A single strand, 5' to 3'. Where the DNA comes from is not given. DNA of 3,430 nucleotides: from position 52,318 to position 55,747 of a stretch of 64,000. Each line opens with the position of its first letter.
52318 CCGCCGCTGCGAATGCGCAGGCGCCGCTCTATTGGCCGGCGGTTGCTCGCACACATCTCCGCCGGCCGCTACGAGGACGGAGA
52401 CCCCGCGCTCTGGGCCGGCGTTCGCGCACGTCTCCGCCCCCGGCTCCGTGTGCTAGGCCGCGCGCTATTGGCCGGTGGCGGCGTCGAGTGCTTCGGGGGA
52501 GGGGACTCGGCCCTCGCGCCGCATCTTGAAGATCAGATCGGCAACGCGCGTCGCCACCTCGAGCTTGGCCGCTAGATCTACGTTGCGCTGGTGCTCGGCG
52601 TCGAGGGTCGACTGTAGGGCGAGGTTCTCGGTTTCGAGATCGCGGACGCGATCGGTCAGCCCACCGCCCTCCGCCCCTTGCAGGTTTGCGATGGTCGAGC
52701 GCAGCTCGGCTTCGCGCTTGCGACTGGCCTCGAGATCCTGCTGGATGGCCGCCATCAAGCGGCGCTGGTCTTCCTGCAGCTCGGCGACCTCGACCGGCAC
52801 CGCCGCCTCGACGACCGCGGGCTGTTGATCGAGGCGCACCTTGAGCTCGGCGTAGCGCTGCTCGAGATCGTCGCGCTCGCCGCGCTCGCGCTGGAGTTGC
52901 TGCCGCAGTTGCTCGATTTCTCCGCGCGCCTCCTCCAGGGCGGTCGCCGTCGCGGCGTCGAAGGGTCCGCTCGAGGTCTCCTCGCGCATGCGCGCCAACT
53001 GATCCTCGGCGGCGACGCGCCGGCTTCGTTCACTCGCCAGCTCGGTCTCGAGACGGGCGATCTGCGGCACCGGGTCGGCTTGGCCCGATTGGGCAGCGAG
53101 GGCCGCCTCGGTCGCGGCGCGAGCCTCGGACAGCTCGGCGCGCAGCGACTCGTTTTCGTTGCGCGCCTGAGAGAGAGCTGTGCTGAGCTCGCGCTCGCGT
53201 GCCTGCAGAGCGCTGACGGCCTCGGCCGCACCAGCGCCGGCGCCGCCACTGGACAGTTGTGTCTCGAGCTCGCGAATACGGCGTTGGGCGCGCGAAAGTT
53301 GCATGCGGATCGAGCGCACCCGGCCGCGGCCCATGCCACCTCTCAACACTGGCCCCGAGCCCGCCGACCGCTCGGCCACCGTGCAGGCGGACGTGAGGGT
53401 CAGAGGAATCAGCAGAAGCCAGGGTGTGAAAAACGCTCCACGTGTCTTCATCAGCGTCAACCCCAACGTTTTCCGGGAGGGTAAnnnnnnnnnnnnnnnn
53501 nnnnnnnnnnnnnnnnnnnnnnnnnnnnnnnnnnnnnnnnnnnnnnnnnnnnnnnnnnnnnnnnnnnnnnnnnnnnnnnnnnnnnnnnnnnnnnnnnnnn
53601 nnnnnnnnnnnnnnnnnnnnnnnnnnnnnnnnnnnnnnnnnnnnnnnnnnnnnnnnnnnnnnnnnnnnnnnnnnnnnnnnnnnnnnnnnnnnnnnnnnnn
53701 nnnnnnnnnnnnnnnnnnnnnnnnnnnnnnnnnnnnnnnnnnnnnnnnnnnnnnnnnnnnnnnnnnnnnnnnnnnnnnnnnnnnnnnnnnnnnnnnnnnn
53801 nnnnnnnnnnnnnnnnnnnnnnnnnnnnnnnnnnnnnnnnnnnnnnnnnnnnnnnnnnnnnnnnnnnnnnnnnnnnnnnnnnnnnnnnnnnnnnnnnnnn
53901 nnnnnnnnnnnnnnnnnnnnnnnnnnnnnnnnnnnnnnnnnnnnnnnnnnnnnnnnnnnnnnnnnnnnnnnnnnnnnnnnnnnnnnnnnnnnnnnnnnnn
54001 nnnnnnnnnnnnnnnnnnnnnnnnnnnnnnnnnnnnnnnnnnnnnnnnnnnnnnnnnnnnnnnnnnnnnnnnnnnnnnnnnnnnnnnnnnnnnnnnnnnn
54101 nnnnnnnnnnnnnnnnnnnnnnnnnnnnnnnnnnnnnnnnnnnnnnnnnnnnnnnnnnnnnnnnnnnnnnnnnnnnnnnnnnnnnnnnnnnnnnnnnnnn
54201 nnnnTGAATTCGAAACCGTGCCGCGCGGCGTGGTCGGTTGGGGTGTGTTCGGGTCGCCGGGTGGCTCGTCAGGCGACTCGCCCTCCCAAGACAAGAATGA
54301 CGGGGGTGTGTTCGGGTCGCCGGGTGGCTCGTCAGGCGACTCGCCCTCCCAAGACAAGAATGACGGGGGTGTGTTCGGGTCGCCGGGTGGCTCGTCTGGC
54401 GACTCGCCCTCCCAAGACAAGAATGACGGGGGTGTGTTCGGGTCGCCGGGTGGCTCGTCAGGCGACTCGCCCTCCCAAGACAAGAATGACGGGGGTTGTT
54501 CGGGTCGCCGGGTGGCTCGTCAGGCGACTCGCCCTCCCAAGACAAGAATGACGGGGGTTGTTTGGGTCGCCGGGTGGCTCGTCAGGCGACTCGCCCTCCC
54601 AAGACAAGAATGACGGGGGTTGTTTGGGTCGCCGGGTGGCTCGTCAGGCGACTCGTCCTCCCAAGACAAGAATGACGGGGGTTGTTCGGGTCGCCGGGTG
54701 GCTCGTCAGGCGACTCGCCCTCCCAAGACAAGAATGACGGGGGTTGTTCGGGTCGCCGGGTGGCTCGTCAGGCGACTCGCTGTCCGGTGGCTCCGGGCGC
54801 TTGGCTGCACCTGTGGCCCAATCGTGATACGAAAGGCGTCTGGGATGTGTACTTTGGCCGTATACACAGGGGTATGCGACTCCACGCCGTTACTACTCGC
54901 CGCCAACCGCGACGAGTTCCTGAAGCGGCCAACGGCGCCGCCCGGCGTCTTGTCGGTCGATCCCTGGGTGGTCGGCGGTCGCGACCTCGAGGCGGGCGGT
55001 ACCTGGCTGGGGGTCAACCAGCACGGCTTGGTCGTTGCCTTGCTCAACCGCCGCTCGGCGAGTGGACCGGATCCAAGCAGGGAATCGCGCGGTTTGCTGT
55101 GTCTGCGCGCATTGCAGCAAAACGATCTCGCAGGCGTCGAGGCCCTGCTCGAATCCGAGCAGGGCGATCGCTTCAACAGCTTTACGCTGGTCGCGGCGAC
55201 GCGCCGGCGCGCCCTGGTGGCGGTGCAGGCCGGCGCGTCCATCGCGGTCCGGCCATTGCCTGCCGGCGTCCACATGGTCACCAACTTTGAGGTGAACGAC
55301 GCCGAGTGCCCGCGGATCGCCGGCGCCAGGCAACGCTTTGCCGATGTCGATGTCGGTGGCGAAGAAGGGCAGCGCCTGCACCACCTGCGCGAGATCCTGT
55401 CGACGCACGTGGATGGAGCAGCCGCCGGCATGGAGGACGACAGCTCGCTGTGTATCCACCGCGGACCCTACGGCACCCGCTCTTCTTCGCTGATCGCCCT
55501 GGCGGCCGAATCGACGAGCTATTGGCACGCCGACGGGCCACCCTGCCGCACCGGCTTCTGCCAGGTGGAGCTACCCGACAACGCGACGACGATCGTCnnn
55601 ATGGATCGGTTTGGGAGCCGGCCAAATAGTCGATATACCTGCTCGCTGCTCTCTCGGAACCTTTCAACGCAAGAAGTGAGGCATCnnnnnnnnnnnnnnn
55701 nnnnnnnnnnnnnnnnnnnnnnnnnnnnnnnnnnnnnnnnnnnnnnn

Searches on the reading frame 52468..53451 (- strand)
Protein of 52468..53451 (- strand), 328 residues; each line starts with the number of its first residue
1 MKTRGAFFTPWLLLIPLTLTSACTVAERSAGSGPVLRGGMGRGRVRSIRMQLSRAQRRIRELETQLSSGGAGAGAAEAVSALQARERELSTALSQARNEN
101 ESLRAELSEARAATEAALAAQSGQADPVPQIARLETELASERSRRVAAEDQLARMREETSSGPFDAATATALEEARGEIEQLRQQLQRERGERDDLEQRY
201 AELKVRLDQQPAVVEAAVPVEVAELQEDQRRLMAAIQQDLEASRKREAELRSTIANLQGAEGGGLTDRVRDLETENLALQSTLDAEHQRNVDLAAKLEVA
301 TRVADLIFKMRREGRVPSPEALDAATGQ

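Call 61: find_related_loci(query=A4, collection=metagenome_contigs, flank=10000)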
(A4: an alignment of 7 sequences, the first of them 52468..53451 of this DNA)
Query A4 (328 aa) in metagenome_contigs; peptide patterns used: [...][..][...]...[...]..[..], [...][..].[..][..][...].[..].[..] (x = any residue, [..] = any of these).
600 stretches matched a pattern (row limit reached: there are more); 12 encode a relative of the query (tblastn E <= 1e-3); 12 distinct loci.
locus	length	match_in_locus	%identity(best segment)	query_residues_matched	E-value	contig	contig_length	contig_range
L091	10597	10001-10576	48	130-314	9e-42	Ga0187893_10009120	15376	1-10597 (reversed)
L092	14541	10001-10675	43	101-316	9e-40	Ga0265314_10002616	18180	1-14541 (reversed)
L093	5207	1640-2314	43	101-316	8e-40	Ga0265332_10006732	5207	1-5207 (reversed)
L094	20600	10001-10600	45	130-324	2e-37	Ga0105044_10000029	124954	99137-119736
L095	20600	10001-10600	45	130-324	2e-37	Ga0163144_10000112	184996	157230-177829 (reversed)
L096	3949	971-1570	45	130-324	1e-36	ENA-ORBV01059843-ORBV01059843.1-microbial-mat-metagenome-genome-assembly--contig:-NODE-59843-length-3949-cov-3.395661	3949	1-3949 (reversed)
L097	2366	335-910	45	131-314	2e-35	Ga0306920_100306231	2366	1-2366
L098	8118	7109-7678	48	131-314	2e-34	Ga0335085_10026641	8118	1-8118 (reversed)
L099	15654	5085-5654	47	131-314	2e-33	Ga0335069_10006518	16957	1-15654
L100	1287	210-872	45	119-320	1e-33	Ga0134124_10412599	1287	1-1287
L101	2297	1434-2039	46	47-319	6e-32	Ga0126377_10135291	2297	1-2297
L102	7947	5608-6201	47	131-317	1e-31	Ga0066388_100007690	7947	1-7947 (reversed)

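Call 82: search_protein_families(library=ncbifam, proteins=[window:52468-53451:-], max_evalue=0.01)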
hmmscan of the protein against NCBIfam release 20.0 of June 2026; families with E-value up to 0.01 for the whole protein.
window:52468-53451:- (328 aa): 8 families
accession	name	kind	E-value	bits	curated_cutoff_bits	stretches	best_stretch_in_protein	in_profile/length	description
NF045487.1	ASRP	equivalog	5.7e-07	28.5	300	2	45-203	120-275/593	archaea-specific SMC-related protein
TIGR02168.1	SMC_prok_B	equivalog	1.3e-06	26.5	567.35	1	47-300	683-936/1181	chromosome segregation protein SMC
TIGR04211.1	SH3_and_anchor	equivalog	0.00071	19.2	65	1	47-151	63-161/198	TIGR04211 family SH3 domain-containing protein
TIGR02169.1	SMC_prok_A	equivalog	0.0013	16.5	729.4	1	44-300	669-916/1165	chromosome segregation protein SMC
TIGR04523.1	Mplasa_alph_rch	subfamily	0.0014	16.6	270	0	169-258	362-446/745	helix-rich protein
NF006544.0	PRK09039.1-3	equivalog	0.0049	16.5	362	1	130-273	61-193/343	peptidoglycan -binding protein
NF006543.0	PRK09039.1-2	equivalog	0.0057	16.5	305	0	74-226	51-201/350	peptidoglycan -binding protein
NF045780.1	TrlF_fam_ATP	equivalog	0.0067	15.2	350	0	44-275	471-702/944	TrlF family AAA-like ATPase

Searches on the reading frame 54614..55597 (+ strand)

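Call 46: search_protein_families(library=pfam, proteins=[window:54614-55597:+], max_evalue=0.001)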
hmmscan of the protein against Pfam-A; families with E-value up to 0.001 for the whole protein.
window:54614-55597:+ (328 aa): 1 family
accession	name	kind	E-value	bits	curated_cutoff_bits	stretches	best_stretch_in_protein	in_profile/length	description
PF05742.17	TANGO2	-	2.2e-30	107.1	22.6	1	78-299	1-245/257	Transport and Golgi organisation 2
